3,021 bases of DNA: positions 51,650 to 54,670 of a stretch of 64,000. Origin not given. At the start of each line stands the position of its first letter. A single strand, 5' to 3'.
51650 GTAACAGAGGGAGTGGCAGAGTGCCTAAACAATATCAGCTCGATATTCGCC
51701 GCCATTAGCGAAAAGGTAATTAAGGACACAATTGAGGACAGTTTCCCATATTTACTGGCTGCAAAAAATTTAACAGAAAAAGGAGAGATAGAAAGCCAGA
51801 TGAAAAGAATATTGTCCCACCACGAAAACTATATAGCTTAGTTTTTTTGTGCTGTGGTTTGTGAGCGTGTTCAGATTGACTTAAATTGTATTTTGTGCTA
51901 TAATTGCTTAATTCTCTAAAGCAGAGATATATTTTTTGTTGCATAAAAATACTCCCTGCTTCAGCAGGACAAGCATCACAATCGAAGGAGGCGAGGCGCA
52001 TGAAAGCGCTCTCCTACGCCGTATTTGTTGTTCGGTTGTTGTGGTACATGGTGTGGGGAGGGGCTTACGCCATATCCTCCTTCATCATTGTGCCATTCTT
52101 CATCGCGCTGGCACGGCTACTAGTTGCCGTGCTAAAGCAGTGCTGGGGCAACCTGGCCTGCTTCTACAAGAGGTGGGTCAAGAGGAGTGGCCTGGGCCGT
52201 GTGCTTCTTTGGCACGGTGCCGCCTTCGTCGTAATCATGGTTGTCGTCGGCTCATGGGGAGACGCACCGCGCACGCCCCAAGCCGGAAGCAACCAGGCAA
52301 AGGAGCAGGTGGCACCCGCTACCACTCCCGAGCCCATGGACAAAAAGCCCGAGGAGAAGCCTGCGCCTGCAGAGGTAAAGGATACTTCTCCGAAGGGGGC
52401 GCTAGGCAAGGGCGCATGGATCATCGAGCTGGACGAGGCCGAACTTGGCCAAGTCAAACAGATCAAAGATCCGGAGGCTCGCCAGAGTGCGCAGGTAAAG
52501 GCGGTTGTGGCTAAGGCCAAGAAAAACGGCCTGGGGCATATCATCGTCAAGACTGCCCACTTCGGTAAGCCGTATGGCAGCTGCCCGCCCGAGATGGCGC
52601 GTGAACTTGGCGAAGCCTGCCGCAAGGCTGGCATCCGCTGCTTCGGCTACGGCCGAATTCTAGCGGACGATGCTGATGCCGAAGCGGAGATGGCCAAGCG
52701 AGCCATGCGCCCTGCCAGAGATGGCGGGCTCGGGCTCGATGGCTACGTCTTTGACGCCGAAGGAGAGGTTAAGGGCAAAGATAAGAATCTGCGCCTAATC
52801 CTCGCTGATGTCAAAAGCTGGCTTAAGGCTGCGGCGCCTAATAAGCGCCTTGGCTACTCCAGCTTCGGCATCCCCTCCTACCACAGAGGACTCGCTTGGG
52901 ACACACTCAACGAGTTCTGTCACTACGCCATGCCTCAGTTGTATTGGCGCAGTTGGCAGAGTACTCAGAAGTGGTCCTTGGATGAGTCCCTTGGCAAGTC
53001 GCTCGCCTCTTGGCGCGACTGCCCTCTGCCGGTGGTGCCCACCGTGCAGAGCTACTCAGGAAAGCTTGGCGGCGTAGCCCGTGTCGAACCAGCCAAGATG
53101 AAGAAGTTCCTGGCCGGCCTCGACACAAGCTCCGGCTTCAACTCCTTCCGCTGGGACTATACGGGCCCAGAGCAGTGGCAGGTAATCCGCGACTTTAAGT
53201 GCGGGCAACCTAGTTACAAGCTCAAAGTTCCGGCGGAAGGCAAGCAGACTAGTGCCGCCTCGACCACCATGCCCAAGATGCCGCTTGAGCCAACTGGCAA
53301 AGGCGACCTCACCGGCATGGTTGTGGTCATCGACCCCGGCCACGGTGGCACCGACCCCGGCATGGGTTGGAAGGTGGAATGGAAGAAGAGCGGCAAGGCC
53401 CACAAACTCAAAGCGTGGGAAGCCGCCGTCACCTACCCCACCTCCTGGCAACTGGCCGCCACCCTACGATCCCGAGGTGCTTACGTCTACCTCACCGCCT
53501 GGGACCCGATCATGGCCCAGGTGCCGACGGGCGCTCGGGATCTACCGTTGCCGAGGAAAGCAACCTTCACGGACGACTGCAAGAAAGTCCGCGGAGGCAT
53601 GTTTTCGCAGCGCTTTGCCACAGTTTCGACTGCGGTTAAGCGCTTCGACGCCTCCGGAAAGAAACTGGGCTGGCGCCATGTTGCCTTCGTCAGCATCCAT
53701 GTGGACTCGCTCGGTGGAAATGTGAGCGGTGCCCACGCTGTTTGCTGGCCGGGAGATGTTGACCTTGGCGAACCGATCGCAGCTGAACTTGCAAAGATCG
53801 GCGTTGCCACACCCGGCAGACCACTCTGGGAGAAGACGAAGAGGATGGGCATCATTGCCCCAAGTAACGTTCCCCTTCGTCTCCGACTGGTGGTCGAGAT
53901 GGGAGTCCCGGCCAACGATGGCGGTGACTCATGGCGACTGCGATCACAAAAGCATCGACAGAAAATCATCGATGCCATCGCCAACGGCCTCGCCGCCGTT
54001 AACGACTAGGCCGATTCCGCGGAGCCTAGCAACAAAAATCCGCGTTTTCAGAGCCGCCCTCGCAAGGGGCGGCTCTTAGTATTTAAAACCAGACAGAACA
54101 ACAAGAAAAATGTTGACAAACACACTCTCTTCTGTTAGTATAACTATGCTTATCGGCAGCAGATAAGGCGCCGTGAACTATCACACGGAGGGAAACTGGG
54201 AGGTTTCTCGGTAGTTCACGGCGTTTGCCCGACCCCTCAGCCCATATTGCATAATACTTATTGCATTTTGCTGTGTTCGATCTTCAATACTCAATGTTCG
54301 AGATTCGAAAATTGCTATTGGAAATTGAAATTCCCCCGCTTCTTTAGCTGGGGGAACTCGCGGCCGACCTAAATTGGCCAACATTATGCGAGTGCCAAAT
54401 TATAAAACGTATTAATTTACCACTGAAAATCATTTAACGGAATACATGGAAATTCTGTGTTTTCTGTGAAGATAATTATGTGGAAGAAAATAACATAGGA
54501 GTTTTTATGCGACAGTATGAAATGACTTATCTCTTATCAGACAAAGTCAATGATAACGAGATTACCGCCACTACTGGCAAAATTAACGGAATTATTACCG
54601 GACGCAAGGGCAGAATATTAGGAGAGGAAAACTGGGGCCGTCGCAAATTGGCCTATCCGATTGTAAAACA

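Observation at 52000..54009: Membrane-anchored bifunctional GH25 muramidase plus Amidase_3 peptidoglycan hydrolase on a high-GC island with a consensus promoter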

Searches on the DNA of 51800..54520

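Call 97: search_rna_families(source=window, start=51800, end=54520, threshold=evalue, max_evalue=1)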
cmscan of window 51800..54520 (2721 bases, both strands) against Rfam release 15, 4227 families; matches with E-value up to 1: 0.
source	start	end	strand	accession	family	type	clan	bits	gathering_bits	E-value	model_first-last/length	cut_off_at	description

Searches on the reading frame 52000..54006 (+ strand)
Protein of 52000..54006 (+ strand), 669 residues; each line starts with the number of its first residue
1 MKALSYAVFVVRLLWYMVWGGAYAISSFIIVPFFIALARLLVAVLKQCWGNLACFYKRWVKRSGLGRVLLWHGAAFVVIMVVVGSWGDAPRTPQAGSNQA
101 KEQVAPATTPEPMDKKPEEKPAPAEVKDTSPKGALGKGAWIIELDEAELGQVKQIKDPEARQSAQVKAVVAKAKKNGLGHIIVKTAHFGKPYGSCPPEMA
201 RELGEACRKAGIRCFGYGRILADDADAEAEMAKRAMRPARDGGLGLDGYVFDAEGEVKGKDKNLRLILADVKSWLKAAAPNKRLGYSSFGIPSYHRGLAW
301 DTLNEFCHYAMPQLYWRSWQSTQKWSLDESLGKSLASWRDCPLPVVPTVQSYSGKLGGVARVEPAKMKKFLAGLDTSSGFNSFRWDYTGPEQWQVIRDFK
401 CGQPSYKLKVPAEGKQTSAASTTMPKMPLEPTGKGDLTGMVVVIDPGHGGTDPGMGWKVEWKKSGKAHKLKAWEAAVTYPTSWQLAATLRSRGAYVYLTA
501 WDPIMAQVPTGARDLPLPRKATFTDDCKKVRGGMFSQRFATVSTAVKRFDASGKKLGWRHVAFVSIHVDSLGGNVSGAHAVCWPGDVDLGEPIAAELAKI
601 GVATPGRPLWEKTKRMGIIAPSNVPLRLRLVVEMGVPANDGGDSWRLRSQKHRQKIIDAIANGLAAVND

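Call 4: search_protein_families(library=pfam, proteins=[window:52000-54006:+], max_evalue=1)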
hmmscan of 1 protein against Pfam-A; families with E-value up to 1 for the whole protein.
window:52000-54006:+ (669 aa): 4 families
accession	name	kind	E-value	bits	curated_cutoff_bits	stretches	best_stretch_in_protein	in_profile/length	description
PF01520.23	Amidase_3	-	9.2e-10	39.3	27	1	442-665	1-173/174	N-acetylmuramoyl-L-alanine amidase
PF09587.15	PGA_cap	-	0.0012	18.9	27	1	143-213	172-223/255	Bacterial capsule synthesis protein PGA_cap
PF19246.4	DUF5894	-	0.18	11.8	25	1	160-190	20-50/57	Family of unknown function (DUF5894)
PF06628.17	Catalase-rel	-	0.22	12.2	30.1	0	642-668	12-38/65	Catalase-related immune-responsive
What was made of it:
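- On Amidase_3 (PF01520), N-acetylmuramoyl-L-alanine amidase: 39.3 bits against a gathering score of 27, covering aa 442-665 and profile positions 1-173 of 174 (call 4).
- Checked: (d) Amidase_3 (PF01520) matches aa 442-665 at 39.3 bits against a gathering score of 27 (call 4).
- Amidase: Amidase_3 scores above the Pfam cut-off (call 4).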

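Call 5: search_protein_families(library=ncbifam, proteins=[window:52000-54006:+], max_evalue=1)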
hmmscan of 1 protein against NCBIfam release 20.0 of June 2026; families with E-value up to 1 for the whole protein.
window:52000-54006:+ (669 aa): 5 families
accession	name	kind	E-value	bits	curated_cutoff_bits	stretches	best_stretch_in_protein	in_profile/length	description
TIGR02883.1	spore_cwlD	equivalog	1e-05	25.7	221.55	1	441-499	2-49/189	N-acetylmuramoyl-L-alanine amidase CwlD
NF038140.1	amidase_Rv3717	exception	0.00015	21.3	335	1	421-460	5-45/233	Rv3717 family N-acetylmuramoyl-L-alanine amidase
NF007751.0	PRK10431.1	equivalog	0.013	14.1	532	1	418-454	173-206/445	N-acetylmuramoyl-L-alanine amidase AmiB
NF007652.1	PRK10319.1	equivalog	0.023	13.9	400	1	430-454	48-72/291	N-acetylmuramoyl-L-alanine amidase AmiA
NF038267.1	amidase_AmiC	exception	0.045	12.4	700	1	430-456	177-203/407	N-acetylmuramoyl-L-alanine amidase AmiC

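Call 6: search_solved_structures(query=window:52000-54006:+, max_evalue=1, show_alignments=2)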
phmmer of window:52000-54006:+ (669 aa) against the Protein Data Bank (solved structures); distinct sequences matched with E-value up to 1: 7.
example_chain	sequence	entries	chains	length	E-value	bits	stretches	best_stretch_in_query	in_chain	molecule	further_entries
7tj4_B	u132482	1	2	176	1.1e-06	30.5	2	437-503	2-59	LytH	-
5j72_A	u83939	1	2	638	0.0013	20.4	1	419-461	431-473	Putative N-acetylmuramoyl-L-alanine amidase,autolysin cwp6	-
5emi_A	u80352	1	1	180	0.076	14.5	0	440-455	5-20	Cell wall hydrolase/autolysin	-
7agm_A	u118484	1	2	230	0.082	14.4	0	436-496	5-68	N-acetylmuramoyl-L-alanine amidase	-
7b3n_A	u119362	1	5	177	0.26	12.7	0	441-455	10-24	Cell wall hydrolase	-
4m6g_A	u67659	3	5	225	0.34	12.4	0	436-468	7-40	Peptidoglycan Amidase Rv3717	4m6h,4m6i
2bvf_A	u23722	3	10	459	0.58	11.6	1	189-241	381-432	6-HYDROXY-D-NICOTINE OXIDASE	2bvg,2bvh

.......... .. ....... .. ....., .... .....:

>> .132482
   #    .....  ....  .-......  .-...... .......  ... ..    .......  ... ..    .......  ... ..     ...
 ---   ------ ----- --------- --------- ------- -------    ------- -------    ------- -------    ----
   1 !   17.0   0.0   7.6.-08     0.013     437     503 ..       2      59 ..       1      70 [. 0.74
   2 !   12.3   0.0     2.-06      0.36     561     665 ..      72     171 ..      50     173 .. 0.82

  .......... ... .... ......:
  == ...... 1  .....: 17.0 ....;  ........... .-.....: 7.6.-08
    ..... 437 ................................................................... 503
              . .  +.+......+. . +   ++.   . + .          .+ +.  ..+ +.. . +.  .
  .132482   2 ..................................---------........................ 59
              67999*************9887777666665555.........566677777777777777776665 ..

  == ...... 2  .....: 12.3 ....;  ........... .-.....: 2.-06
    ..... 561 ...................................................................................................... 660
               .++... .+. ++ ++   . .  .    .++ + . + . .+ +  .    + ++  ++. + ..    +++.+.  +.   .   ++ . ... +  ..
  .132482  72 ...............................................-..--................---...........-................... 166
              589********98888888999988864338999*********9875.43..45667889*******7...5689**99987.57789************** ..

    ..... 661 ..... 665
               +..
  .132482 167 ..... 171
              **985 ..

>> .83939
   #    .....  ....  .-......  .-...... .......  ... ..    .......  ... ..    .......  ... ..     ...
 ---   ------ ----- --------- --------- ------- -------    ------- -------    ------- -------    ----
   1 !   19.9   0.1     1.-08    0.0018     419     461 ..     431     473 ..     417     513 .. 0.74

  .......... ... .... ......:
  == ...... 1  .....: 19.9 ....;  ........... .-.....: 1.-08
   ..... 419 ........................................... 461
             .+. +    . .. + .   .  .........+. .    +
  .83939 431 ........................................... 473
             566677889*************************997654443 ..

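Call 7: find_homologous_proteins(query=window:52000-54006:+, max_evalue=0.001)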
Query window:52000-54006:+ (669 aa): 5 proteins with E <= 0.001 among 8000 candidates.
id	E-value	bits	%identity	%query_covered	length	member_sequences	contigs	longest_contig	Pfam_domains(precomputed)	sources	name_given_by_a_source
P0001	0.0e+0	1554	100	100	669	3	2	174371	PF01520.24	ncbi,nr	ncbi:MAG: N-acetylmuramoyl-L-alanine amidase [bacterium ADurb.Bin212]|nr:MAG: N-acetylmuramoyl-L-ala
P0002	1.8e-257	874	62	99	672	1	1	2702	PF01520.24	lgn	-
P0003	3.8e-252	857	83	66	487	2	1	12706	-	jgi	jgi:hypothetical protein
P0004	9.6e-141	489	44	85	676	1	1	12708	PF01520.24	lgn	-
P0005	2.5e-99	352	38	84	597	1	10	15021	PF01520.24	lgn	-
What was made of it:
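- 52000..54009 (+): Coding sequence, 669 aa plus stop. 100% identical to P0001 (call 7).
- Checked: It is 100% identical to a deposited protein of 'bacterium ADurb.Bin212' (call 7).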

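Call 17: find_encoding_contigs(protein=P0004, flank=6000, max_places=3)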
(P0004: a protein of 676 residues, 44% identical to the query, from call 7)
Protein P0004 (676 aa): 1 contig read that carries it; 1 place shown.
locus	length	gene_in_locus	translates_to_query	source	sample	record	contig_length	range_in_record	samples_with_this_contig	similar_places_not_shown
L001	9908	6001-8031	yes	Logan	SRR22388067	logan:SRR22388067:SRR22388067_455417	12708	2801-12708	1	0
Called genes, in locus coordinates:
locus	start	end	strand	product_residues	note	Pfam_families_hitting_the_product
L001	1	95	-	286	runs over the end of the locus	-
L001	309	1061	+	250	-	PF01551:Peptidase_M23 (faint)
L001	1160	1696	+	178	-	PF13302:Acetyltransf_3, PF00583:Acetyltransf_1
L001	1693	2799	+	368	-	PF01926:MMR_HSR1, PF02421:FeoB_N, PF06071:YchF-GTPase_C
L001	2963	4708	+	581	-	PF02660:G3P_acyltransf, PF01488:Shikimate_DH (weak)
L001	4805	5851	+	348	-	PF01210:NAD_Gly3P_dh_N, PF02558:ApbA, PF07479:NAD_Gly3P_dh_C (weak), PF20618:GPD_NAD_C_bact (weak)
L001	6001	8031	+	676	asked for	PF01520:Amidase_3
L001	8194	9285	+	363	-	PF12385:Peptidase_C70, PF13529:Peptidase_C39_2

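Call 18: find_encoding_contigs(protein=P0005, flank=8000, max_places=4)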
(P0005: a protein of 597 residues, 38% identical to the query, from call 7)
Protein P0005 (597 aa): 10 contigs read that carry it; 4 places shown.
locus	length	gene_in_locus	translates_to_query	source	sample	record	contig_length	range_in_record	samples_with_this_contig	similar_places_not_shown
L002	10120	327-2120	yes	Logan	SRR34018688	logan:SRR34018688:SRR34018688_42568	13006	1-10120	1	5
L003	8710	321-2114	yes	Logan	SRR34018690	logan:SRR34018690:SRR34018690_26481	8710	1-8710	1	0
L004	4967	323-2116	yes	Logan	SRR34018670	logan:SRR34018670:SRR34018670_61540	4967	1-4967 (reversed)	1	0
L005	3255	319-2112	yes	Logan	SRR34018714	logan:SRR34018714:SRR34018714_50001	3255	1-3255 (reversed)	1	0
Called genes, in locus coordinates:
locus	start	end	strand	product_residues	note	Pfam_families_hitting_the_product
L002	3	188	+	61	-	?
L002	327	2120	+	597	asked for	PF01520:Amidase_3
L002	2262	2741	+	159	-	PF18931:DUF5680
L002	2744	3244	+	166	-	-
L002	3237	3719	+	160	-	PF01625:PMSR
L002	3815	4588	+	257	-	PF18761:Heliorhodopsin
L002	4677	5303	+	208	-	-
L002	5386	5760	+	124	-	-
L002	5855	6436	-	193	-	-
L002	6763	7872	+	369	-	PF01476:LysM, PF05257:CHAP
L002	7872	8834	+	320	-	PF01018:GTP1_OBG, PF01926:MMR_HSR1, PF02421:FeoB_N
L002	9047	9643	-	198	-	-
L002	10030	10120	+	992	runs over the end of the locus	?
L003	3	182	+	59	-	?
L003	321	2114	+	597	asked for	PF01520:Amidase_3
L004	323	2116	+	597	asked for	PF01520:Amidase_3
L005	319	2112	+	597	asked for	PF01520:Amidase_3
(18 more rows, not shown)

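Call 19: find_encoding_contigs(protein=P0003, flank=8000, max_places=3)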
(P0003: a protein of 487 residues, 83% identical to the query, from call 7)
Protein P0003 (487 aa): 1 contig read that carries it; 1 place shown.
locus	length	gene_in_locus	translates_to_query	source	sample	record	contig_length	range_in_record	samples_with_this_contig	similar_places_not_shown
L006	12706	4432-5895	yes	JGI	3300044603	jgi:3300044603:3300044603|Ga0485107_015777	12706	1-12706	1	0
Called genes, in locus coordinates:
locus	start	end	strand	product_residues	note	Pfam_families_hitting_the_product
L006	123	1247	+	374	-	PF01926:MMR_HSR1, PF02421:FeoB_N, PF06071:YchF-GTPase_C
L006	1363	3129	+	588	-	PF02660:G3P_acyltransf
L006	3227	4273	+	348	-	PF01210:NAD_Gly3P_dh_N, PF02558:ApbA, PF20618:GPD_NAD_C_bact (weak)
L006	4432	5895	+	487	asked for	-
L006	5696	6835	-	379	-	PF13518:HTH_28 (weak), PF13565:HTH_32 (weak), PF00665:rve, PF13683:rve_3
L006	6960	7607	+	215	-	-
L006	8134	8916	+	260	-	PF01250:Ribosomal_S6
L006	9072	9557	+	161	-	PF00436:SSB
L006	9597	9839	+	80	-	PF01084:Ribosomal_S18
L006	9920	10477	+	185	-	PF08207:EFP_N, PF01132:EFP, PF09285:Elong-fact-P_C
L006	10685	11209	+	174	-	PF05239:PRC (weak)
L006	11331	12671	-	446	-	PF00118:Cpn60_TCP1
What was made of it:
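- On Phage endolysin / prophage gene: The locus is conserved in relatives (calls 17, 19).
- On Recently transferred genomic island: The gene is present at the same locus in L006 and L001 (calls 17, 19).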

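Call 48: find_related_loci(query=A1, collection=genome_contigs, flank=8000)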
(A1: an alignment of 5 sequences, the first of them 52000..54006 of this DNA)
Query A1 (669 aa) in genome_contigs; peptide patterns used: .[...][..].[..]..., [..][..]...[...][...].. (x = any residue, [..] = any of these).
400 stretches matched a pattern, but none encodes a relative of the query by tblastn (E <= 1e-3).
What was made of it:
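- Tried and rejected: The pattern scan found none (call 48).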
